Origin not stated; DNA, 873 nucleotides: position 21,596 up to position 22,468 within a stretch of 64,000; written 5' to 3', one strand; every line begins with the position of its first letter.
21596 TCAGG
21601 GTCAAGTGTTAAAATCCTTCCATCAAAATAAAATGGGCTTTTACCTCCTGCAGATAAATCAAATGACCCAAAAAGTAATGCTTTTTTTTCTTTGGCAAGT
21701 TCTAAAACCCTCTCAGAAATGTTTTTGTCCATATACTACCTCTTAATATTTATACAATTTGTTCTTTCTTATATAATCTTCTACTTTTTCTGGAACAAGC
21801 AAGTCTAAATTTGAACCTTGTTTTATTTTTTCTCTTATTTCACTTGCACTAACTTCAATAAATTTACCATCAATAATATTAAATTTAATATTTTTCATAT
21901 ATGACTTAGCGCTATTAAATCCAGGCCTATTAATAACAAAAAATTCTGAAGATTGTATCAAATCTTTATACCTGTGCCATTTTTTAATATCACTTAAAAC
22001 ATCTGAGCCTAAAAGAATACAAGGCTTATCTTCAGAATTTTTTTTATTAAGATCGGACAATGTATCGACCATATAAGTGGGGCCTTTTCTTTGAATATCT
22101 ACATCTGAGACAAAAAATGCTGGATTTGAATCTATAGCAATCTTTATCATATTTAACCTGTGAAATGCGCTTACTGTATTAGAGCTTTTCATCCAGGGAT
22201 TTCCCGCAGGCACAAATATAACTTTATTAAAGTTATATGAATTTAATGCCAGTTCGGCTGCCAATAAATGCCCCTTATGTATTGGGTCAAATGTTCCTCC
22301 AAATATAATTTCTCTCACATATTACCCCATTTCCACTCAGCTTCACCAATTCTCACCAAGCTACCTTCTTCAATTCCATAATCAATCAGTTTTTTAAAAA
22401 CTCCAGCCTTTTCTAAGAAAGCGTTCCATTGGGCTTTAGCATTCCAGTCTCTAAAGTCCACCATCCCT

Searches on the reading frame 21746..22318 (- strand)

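Call 38: search_protein_families(library=ncbifam, proteins=[window:21746-22318:-], max_evalue=0.001)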
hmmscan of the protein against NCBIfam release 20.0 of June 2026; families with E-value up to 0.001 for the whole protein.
seq(191 aa): 16 families
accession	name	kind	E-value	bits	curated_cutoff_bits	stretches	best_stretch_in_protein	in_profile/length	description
NF000840.1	PRK00071.1-3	equivalog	4.2e-59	199.4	150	1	2-190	7-199/201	nicotinate-nucleotide adenylyltransferase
TIGR00482.1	TIGR00482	equivalog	2.8e-50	171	112.45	1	5-189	1-194/194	nicotinate (nicotinamide) nucleotide adenylyltransferase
NF000839.0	PRK00071.1-1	equivalog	5e-45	154.1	187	2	4-137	9-143/219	nicotinate-nucleotide adenylyltransferase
NF000841.0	PRK00071.1-4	equivalog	7.9e-44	149.8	197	1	5-190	11-193/194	nicotinate-nucleotide adenylyltransferase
NF005519.0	PRK07152.1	equivalog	4.8e-42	144.2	315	1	4-189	4-184/361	nicotinate-nucleotide adenylyltransferase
NF005410.0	PRK06973.1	equivalog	1.7e-29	102.8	214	1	5-136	26-161/243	nicotinate-nucleotide adenylyltransferase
NF000843.0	PRK00071.2-2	equivalog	8.2e-20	71.2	240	1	5-137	16-147/212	nicotinate-nucleotide adenylyltransferase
NF000845.0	PRK00071.2-4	equivalog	2.4e-18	66.3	210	1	5-137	12-143/197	nicotinate-nucleotide adenylyltransferase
NF000842.0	PRK00071.2-1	equivalog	5e-18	65.4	167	1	5-190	6-185/191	nicotinate-nucleotide adenylyltransferase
NF000846.0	PRK00071.2-5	equivalog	1.2e-11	44.5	329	1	5-133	23-150/210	nicotinate-nucleotide adenylyltransferase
TIGR00125.1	cyt_tran_rel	domain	1.5e-09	37.9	27.7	1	4-66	2-64/65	adenylyltransferase/cytidyltransferase family protein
TIGR01510.1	coaD_prev_kdtB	equivalog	8.5e-07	29.1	103.3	1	5-66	3-60/155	pantetheine-phosphate adenylyltransferase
NF002243.0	PRK01153.1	subfamily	7.5e-06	25.6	127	0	5-65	4-63/175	nicotinamide-nucleotide adenylyltransferase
NF006479.0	PRK08887.1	equivalog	9.8e-06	25.5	164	0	4-124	5-126/174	nicotinate-nicotinamide nucleotide adenylyltransferase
TIGR01527.1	arch_NMN_Atrans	equivalog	0.00015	21.4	181.2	0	155-185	125-155/167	nicotinamide-nucleotide adenylyltransferase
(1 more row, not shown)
